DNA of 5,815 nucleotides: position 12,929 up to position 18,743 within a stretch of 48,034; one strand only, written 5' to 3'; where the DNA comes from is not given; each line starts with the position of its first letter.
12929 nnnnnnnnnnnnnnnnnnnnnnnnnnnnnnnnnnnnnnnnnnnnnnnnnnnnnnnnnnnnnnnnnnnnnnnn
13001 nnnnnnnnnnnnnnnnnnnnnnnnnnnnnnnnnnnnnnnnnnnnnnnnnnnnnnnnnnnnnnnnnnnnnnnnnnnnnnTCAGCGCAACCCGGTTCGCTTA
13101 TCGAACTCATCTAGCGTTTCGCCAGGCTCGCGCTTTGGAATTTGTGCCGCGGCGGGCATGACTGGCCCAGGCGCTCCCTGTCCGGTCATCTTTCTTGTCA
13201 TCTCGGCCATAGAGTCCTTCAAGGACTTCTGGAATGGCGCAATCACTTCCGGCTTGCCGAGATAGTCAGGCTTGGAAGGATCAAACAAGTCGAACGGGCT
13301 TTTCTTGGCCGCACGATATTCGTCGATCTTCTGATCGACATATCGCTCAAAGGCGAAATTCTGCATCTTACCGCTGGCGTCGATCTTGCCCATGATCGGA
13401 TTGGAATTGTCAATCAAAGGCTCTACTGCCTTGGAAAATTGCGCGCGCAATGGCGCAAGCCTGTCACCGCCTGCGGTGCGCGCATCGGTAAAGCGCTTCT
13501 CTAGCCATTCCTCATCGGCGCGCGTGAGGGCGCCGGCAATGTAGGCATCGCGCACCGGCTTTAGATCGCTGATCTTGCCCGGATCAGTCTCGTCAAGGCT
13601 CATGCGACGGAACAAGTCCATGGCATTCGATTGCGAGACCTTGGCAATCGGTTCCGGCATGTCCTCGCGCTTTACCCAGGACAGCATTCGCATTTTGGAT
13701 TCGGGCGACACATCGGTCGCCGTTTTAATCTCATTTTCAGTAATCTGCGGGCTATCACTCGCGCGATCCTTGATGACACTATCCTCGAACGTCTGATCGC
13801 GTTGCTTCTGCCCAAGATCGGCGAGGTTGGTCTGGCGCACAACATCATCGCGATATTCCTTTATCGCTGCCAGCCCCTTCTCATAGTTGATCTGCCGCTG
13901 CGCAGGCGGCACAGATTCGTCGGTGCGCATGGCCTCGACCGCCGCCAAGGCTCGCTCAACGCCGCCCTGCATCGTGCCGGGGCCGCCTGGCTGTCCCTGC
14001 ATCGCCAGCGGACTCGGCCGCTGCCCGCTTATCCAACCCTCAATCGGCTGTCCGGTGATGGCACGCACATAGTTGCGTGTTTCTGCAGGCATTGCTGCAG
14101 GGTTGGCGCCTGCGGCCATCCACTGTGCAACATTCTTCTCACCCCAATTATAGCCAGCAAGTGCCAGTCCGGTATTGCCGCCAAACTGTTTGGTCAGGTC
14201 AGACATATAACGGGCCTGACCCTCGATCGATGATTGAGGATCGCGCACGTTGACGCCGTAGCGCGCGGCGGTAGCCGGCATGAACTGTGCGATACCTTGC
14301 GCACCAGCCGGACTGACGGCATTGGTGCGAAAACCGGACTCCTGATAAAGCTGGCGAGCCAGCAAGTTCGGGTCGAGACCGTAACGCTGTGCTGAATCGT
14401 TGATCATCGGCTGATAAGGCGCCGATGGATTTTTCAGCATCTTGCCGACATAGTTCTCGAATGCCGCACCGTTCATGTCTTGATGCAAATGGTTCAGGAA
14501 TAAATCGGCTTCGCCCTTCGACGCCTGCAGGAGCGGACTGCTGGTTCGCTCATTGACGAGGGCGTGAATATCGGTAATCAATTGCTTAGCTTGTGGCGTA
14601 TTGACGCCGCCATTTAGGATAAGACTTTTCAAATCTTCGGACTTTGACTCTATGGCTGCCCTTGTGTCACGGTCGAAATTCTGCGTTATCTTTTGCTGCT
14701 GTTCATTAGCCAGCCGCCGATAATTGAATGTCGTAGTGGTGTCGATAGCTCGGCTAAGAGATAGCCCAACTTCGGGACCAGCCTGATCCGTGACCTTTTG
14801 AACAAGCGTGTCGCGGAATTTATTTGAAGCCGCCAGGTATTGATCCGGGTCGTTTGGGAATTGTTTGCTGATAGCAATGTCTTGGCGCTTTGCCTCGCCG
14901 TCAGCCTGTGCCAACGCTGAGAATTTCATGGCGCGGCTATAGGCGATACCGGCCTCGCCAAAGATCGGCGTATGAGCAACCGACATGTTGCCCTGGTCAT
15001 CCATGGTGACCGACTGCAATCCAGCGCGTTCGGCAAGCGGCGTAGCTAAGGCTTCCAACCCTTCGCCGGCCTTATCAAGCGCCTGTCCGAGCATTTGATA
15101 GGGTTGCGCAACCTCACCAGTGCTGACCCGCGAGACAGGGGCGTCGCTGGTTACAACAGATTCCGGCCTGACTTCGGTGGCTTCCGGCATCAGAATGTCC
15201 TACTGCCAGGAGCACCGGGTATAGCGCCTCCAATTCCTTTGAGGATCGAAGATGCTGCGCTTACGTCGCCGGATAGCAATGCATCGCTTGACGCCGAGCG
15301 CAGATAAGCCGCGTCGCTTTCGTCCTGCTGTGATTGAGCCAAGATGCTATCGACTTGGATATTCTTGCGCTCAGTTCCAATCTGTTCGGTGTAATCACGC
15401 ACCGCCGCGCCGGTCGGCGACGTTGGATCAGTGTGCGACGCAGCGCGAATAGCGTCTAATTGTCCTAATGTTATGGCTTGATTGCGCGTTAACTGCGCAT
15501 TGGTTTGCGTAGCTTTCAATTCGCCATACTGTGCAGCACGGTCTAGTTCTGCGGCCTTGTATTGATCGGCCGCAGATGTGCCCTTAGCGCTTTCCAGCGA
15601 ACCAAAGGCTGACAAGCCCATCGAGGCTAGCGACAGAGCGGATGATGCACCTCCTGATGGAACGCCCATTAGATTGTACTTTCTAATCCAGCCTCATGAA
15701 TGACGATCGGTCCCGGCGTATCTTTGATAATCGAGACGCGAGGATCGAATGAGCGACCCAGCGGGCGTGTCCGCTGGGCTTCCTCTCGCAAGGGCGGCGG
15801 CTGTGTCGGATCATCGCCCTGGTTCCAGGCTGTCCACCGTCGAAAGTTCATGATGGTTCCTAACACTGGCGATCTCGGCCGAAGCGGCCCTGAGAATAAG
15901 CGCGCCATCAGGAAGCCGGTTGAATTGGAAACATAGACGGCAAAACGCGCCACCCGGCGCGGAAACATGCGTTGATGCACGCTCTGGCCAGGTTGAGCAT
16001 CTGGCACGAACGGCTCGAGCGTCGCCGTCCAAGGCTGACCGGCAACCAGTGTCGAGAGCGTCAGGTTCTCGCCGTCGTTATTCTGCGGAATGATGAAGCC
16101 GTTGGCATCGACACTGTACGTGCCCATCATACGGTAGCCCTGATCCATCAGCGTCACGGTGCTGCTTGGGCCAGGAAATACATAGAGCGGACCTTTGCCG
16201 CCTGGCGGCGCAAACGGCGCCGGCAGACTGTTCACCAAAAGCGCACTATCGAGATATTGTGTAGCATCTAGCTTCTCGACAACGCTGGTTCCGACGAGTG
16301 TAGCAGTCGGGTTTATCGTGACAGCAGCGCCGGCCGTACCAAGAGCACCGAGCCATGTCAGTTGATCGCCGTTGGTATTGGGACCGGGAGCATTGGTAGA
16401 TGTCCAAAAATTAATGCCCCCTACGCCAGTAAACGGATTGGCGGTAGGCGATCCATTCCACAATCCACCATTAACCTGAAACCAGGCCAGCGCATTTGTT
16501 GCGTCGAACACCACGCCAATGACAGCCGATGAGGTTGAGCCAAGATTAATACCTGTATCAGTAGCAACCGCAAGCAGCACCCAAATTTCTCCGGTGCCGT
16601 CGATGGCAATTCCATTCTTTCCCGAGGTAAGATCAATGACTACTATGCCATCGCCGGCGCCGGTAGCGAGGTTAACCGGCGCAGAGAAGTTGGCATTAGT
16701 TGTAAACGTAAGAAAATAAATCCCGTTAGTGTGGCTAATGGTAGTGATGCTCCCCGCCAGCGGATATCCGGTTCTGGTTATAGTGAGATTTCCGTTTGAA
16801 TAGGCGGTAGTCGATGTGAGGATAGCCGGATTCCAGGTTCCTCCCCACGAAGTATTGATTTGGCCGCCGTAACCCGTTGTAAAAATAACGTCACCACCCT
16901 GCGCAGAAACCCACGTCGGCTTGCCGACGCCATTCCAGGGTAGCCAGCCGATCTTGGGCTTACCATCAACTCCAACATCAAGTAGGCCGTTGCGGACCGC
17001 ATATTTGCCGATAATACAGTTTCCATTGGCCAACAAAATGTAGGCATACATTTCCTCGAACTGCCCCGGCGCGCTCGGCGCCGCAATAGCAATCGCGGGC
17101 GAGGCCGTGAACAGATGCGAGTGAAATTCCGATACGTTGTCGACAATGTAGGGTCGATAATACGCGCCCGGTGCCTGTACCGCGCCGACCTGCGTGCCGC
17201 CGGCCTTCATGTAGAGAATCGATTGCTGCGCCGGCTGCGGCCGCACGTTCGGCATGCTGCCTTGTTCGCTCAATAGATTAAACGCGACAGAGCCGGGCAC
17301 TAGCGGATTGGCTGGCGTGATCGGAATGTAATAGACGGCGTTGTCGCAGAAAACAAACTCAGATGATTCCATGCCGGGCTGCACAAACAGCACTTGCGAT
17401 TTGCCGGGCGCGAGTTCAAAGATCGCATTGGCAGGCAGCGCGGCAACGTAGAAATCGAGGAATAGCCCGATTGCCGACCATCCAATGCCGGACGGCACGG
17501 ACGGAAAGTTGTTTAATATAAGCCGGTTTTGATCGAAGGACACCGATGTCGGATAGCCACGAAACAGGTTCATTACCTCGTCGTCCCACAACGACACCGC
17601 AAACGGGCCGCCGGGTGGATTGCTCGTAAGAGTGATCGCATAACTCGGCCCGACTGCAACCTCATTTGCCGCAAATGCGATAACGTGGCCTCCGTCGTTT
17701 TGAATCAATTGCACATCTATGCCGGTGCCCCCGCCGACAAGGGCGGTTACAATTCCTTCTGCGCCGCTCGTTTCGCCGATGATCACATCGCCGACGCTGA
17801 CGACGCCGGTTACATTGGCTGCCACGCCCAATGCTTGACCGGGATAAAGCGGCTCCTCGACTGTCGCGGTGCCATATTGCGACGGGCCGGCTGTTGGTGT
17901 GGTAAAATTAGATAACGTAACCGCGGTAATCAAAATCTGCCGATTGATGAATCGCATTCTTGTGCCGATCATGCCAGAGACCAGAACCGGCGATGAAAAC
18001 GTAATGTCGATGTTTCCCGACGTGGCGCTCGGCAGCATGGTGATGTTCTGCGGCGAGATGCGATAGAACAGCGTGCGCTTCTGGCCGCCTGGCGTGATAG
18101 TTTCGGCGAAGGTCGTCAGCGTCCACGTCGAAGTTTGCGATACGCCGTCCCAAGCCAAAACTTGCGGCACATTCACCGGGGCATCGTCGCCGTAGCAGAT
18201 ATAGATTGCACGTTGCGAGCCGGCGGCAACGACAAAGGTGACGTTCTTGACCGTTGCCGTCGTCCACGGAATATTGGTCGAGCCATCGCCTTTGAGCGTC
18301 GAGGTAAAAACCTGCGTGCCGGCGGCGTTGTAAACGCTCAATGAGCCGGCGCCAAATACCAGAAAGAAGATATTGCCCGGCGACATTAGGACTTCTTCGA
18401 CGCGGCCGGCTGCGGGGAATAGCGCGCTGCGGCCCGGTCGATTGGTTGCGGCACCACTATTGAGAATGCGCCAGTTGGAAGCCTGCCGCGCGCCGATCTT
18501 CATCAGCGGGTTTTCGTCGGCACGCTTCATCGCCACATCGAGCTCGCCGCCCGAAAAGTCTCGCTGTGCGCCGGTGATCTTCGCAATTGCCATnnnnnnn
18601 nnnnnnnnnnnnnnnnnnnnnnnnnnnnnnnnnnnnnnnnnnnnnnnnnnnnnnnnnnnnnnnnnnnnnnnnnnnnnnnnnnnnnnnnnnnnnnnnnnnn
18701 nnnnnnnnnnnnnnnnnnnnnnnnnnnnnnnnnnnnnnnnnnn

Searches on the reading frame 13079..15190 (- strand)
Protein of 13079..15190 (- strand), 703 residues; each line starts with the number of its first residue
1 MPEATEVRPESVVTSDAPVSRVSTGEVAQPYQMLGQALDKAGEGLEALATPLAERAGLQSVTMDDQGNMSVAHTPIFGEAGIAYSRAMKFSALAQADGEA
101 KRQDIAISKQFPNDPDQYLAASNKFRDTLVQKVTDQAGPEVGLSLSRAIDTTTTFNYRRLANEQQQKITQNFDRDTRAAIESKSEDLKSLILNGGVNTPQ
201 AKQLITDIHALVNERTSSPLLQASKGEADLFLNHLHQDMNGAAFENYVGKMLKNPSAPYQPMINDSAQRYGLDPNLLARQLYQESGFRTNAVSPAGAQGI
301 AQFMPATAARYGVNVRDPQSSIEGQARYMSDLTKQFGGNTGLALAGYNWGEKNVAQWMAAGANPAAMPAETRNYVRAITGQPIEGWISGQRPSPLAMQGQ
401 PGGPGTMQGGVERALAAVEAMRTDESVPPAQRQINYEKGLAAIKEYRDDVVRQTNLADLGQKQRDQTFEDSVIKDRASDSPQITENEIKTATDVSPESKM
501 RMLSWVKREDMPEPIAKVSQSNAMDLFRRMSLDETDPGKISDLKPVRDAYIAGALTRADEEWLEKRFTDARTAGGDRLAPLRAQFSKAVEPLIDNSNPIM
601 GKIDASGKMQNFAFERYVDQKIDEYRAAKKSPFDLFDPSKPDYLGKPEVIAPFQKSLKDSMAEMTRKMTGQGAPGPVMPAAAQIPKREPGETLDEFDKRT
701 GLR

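Call 18: search_protein_families(library=phrogs, proteins=[window:13079-15190:-], max_evalue=0.001)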
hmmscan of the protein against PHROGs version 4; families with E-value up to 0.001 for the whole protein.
window:13079-15190:- (703 aa): 17 families
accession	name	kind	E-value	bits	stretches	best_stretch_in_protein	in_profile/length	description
phrog_2013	-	tail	5.4e-34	118.9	1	250-379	459-586/657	lytic tail protein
phrog_669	-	lysis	1.1e-31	110.2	1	169-381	832-1052/1946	endolysin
phrog_342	-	head and packaging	4.8e-28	98.7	1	250-454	6-202/1235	internal virion protein with endolysin domain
phrog_14342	-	tail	1.4e-23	84.9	1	259-379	141-269/272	lytic tail fiber protein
phrog_28504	-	tail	6e-16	59.3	1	256-379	230-357/597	lytic tail fiber protein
phrog_13449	-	other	1.2e-12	48.9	1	260-374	8-111/269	transglycosylase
phrog_10475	-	lysis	7.6e-12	45.6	1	288-392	304-406/700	endolysin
phrog_28014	-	unknown function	8.4e-12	46.2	1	262-381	37-154/224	-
phrog_2533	-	unknown function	3.1e-08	33.1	1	259-378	745-864/1130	-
phrog_12507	-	other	1.3e-07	32.8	1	260-361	11-114/260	transglycosylase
phrog_21143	-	tail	1.5e-07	31.2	1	257-375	2-119/576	lytic tail fiber protein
phrog_2276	-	tail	3.6e-06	26.9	1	255-377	479-605/673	tail length tape measure protein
phrog_4067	-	other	7.1e-06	25.7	1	251-311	662-723/980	transglycosylase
phrog_38211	-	other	3.9e-05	24.2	1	265-365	60-163/219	transglycosylase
phrog_36437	-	unknown function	6.6e-05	23.3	1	168-380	160-360/374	-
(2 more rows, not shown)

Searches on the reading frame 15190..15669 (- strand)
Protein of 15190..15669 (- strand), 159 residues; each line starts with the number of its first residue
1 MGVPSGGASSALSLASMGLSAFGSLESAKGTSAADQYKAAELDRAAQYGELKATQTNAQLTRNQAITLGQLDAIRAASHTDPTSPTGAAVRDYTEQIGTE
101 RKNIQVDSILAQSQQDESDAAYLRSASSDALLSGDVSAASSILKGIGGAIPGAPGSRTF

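Call 18: search_protein_families(library=phrogs, proteins=[window:15190-15669:-], max_evalue=0.001)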
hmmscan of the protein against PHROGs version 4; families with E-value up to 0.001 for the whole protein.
window:15190-15669:- (159 aa): 1 family
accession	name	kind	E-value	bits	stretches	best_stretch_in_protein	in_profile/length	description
phrog_418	-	head and packaging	1.1e-08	36.3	1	7-149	7-149/166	internal virion protein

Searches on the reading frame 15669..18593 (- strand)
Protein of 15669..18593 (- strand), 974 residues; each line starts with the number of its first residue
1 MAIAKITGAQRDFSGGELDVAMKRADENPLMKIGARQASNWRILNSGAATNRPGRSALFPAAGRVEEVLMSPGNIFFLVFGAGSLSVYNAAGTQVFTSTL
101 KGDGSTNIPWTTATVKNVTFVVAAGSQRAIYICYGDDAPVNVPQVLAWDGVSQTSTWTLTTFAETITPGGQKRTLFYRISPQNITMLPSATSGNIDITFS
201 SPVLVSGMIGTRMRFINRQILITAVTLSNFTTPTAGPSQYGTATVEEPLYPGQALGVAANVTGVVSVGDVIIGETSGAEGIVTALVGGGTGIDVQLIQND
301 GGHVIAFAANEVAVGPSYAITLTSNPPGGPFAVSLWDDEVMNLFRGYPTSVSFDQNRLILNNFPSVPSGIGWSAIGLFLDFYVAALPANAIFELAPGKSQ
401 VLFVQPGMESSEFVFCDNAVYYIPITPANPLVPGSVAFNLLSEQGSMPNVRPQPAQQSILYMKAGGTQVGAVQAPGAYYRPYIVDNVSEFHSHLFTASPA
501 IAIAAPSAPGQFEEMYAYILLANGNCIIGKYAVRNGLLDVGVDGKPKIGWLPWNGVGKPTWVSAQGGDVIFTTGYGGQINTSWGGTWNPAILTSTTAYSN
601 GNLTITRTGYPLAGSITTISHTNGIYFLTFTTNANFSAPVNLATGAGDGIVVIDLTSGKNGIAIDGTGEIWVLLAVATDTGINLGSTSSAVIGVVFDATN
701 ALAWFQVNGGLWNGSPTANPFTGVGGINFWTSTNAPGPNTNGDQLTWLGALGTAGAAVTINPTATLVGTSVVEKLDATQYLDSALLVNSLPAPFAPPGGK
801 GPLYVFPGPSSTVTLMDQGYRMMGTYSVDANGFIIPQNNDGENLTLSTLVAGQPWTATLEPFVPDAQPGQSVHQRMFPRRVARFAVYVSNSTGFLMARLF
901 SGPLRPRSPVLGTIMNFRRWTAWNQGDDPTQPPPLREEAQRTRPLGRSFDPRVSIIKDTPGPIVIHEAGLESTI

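Call 18: search_protein_families(library=phrogs, proteins=[window:15669-18593:-], max_evalue=0.001)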
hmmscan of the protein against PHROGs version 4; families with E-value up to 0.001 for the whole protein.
window:15669-18593:- (974 aa): 1 family
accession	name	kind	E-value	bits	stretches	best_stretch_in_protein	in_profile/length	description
phrog_376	-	tail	3.7e-25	89.5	1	5-511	3-461/712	tail protein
